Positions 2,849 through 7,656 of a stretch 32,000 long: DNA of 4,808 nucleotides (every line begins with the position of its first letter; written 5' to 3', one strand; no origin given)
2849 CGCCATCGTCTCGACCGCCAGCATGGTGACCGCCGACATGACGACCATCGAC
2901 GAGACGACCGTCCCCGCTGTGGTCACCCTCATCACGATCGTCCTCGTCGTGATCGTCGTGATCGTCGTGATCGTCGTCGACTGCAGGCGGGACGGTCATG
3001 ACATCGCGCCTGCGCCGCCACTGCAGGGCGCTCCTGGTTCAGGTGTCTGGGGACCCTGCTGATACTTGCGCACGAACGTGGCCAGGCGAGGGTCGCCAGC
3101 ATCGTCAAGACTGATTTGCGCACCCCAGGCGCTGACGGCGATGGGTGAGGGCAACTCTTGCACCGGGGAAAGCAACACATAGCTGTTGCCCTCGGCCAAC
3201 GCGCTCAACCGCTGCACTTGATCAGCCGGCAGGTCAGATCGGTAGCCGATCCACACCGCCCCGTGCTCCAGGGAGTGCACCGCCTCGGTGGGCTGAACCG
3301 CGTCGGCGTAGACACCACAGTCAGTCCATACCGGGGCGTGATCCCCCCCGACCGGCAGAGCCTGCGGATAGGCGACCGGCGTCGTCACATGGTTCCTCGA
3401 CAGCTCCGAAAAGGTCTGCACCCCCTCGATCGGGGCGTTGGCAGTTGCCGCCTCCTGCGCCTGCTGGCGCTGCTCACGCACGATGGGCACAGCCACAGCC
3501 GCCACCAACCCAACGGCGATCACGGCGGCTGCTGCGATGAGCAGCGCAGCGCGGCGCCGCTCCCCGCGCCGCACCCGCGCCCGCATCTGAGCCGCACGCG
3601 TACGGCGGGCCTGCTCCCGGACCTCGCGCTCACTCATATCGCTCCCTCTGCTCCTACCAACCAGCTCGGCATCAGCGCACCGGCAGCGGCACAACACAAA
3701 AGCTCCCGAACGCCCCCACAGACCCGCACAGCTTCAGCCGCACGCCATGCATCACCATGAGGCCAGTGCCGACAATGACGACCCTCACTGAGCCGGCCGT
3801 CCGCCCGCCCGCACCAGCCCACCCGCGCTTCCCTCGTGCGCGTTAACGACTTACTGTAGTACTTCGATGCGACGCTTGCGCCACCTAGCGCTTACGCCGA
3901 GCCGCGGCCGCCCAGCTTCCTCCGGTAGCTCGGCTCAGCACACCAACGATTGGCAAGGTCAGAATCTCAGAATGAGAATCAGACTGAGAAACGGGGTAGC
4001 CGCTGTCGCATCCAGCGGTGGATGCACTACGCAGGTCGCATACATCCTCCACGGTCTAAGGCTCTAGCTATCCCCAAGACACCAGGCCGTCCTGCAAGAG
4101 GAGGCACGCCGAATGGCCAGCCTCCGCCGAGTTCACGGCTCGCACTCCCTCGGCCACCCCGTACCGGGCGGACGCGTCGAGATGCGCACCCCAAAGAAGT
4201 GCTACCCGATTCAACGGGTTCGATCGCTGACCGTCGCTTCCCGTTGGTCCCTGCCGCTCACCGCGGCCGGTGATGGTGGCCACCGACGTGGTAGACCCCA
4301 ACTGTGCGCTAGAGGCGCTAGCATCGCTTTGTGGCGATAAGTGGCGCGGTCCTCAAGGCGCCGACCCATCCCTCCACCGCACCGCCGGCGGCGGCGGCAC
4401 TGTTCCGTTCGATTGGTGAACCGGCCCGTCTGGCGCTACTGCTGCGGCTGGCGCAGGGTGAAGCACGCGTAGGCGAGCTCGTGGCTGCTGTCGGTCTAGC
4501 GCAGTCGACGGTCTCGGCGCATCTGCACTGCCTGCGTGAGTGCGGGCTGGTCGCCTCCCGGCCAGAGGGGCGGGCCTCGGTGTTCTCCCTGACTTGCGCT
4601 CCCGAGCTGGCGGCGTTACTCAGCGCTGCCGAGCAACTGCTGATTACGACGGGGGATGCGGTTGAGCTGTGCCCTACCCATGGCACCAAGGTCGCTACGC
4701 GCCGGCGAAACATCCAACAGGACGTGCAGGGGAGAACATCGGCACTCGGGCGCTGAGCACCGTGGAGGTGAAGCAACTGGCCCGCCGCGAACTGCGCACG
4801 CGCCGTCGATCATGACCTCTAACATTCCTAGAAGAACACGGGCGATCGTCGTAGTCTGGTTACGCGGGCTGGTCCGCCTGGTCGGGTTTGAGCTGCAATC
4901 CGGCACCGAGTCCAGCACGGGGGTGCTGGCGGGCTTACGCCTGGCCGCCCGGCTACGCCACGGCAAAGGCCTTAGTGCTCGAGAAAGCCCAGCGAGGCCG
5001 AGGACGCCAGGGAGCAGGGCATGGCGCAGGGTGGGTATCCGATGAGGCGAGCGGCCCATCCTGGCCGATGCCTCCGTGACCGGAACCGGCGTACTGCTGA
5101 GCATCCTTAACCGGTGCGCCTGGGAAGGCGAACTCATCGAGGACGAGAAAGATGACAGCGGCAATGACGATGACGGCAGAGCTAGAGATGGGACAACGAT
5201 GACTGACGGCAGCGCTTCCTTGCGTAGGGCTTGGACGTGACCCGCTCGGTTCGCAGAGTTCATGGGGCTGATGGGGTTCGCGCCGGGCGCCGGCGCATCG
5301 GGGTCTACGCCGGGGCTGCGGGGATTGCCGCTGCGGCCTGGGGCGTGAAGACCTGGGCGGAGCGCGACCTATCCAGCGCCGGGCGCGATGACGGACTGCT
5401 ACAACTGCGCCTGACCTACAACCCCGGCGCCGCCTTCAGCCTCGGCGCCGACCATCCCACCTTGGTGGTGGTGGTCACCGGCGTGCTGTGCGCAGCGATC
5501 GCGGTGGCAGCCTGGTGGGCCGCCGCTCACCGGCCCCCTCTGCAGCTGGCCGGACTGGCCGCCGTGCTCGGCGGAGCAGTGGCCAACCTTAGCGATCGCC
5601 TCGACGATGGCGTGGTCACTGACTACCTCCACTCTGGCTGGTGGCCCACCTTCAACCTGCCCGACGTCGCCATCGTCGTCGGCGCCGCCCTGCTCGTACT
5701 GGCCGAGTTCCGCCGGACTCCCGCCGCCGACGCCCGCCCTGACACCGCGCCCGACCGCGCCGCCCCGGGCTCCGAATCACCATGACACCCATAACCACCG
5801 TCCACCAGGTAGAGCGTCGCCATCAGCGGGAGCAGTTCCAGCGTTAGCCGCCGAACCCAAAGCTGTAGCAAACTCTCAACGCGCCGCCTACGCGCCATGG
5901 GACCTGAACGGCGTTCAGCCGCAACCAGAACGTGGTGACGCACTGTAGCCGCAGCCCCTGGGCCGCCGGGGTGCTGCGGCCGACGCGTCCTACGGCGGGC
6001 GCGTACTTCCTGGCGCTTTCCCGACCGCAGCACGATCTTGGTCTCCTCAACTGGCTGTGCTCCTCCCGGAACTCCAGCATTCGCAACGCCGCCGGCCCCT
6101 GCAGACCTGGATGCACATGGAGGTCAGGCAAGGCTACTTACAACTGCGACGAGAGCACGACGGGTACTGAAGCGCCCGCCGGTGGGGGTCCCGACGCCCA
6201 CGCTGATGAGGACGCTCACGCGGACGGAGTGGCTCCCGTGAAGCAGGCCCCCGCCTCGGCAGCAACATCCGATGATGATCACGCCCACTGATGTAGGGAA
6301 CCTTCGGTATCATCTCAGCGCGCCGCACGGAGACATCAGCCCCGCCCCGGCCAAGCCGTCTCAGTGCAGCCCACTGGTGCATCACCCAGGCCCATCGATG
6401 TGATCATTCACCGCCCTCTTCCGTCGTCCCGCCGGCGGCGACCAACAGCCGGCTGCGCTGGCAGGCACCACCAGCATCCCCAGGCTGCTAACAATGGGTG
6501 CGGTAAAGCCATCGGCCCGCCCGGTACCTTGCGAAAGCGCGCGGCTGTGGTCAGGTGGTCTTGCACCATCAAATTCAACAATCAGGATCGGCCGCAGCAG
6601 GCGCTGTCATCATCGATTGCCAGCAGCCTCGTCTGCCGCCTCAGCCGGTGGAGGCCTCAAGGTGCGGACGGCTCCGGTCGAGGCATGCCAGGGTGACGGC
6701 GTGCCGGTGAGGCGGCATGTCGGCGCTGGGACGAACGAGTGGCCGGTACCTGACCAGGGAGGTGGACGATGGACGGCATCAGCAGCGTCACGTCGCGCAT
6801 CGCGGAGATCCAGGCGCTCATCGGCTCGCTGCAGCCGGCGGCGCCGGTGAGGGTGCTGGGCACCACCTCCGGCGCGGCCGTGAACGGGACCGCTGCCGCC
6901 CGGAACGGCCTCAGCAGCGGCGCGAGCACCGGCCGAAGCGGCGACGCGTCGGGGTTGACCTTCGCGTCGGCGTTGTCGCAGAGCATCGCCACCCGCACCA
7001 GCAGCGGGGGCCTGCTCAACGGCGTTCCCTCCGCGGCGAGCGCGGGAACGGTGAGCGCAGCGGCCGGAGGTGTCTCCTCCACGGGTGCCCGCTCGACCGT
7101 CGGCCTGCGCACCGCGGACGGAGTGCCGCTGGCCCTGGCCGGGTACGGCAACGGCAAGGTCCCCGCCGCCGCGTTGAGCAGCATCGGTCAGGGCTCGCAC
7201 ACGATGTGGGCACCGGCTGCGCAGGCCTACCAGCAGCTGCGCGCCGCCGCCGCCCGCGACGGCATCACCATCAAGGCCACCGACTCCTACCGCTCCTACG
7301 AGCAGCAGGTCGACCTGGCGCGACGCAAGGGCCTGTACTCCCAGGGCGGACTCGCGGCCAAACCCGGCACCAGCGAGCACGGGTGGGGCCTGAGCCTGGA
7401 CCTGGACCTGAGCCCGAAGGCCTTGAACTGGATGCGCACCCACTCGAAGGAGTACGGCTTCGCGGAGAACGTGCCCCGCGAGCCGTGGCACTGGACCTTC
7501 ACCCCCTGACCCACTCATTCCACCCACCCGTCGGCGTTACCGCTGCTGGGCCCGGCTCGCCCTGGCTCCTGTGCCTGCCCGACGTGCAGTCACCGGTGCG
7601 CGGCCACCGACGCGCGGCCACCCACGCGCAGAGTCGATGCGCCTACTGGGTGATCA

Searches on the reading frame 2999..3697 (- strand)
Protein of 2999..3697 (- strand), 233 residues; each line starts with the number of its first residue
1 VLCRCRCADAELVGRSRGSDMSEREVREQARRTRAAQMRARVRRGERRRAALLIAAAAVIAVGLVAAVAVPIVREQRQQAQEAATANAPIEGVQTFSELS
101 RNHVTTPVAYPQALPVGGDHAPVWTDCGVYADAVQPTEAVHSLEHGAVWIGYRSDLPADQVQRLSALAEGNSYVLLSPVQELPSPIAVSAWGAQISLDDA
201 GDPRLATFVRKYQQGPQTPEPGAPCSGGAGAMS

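Call 92: search_protein_families(library=pfam, proteins=[window:2999-3697:-], max_evalue=0.001)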
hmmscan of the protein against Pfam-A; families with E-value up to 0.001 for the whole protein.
window:2999-3697:- (233 aa): 1 family
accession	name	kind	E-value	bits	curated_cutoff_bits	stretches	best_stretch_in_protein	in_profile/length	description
PF11303.13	DUF3105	-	1e-45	155.4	25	1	103-227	1-130/130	Protein of unknown function (DUF3105)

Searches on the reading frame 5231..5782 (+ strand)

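Call 92: search_protein_families(library=pfam, proteins=[window:5231-5782:+], max_evalue=0.001)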
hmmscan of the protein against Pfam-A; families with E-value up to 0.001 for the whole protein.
window:5231-5782:+ (184 aa): 1 family
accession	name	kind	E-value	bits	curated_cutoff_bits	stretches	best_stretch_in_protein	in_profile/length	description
PF01252.23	Peptidase_A8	-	4.6e-24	85.7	25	1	36-159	9-140/142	Signal peptidase (SPase) II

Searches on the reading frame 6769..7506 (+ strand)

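Call 92: search_protein_families(library=pfam, proteins=[window:6769-7506:+], max_evalue=0.001)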
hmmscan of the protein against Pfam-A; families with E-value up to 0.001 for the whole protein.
window:6769-7506:+ (246 aa): 1 family
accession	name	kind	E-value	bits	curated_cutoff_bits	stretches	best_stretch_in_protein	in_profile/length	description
PF02557.22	VanY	-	1.2e-13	51.4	25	1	145-245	3-130/132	D-alanyl-D-alanine carboxypeptidase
